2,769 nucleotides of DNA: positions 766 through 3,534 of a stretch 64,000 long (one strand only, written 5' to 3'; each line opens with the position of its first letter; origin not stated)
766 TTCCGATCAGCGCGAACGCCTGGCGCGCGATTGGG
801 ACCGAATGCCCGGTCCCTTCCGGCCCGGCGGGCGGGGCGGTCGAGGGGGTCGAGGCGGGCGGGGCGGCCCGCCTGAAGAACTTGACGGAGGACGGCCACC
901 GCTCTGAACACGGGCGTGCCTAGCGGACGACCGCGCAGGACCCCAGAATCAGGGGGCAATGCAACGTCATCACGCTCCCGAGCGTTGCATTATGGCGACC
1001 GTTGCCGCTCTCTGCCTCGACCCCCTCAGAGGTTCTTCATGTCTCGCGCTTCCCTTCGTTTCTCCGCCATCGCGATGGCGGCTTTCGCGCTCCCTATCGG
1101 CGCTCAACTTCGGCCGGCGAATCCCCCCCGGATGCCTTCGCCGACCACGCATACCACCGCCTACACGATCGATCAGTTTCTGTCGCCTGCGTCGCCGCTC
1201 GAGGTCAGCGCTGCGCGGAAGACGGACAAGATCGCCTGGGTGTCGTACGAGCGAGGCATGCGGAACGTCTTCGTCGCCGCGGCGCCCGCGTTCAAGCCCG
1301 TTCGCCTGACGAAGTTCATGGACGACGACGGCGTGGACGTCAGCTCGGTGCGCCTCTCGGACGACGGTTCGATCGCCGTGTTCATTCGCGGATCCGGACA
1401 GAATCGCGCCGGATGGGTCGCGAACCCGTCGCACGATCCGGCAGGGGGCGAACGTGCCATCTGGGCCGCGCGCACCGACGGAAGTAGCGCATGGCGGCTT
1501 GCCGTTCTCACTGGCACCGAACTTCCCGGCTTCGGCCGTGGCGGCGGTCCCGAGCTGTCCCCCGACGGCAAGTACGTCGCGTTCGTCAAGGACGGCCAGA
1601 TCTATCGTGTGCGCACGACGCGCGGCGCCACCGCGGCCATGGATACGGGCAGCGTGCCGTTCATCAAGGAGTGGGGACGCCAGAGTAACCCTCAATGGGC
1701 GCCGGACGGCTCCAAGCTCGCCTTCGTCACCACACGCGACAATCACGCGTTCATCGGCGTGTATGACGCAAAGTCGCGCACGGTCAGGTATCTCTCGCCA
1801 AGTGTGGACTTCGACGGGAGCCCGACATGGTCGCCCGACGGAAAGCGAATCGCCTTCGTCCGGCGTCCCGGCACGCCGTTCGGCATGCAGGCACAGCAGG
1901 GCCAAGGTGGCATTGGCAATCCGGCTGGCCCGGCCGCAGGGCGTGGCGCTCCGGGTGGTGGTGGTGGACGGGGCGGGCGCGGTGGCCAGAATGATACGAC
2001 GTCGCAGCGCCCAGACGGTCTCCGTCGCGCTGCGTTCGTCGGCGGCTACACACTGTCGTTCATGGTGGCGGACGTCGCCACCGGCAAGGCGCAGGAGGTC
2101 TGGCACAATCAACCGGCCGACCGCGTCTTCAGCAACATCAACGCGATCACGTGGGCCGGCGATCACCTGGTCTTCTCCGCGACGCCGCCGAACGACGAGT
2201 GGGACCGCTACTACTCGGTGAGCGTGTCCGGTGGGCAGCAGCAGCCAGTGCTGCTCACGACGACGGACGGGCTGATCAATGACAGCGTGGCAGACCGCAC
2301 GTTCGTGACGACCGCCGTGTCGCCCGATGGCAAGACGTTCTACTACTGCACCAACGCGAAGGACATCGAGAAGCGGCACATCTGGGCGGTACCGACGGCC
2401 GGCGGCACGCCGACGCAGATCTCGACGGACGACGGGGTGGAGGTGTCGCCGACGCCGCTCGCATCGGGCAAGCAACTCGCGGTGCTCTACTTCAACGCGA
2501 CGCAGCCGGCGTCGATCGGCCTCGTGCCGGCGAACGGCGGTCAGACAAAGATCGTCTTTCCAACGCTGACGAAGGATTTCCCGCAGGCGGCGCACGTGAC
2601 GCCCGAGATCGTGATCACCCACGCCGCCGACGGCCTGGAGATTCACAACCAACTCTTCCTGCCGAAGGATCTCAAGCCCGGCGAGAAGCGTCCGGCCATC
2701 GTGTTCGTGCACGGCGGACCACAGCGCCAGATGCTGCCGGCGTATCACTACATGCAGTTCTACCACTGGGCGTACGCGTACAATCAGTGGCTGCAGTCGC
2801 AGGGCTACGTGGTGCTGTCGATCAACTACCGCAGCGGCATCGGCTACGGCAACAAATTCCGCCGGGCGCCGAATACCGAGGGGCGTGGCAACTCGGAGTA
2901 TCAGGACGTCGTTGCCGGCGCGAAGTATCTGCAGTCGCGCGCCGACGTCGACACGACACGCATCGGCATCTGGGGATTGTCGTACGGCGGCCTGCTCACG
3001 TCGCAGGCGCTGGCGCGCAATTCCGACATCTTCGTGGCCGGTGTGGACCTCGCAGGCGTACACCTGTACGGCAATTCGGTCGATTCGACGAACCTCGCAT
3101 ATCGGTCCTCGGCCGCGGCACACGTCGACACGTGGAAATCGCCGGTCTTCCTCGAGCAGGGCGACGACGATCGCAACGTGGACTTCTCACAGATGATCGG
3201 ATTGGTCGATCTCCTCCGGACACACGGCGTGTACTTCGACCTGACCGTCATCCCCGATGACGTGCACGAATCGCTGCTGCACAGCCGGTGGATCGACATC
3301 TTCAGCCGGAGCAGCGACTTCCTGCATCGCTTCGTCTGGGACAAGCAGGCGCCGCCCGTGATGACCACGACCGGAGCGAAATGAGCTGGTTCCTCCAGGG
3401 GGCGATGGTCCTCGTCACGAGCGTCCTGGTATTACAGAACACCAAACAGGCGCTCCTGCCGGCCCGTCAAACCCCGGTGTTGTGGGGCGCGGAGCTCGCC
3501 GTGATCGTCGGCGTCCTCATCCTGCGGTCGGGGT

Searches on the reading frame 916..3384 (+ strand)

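Call 25: search_protein_families(library=pfam, proteins=[window:916-3384:+], max_evalue=0.001)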
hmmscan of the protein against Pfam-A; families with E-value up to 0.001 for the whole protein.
window:916-3384:+ (822 aa): 6 families
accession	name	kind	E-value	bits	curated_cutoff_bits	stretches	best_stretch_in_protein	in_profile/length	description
PF00326.27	Peptidase_S9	-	1.2e-29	103.8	22.6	1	623-804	7-207/213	Prolyl oligopeptidase family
PF07676.18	PD40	-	5.7e-20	71.2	20.9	1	300-319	11-30/38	WD40-like Beta Propeller Repeat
PF00930.27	DPPIV_N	-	2.6e-11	43.3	22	0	212-276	48-123/354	Dipeptidyl peptidase IV (DPP IV) N-terminal region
PF20434.5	BD-FAE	-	1.4e-08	34.9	26.8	1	581-696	4-104/215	BD-FAE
PF01738.24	DLH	-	2.1e-06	27.9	21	1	624-784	35-186/217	Dienelactone hydrolase family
PF02129.25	Peptidase_S15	-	8.2e-06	26.1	23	0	572-704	1-118/262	X-Pro dipeptidyl-peptidase (S15 family)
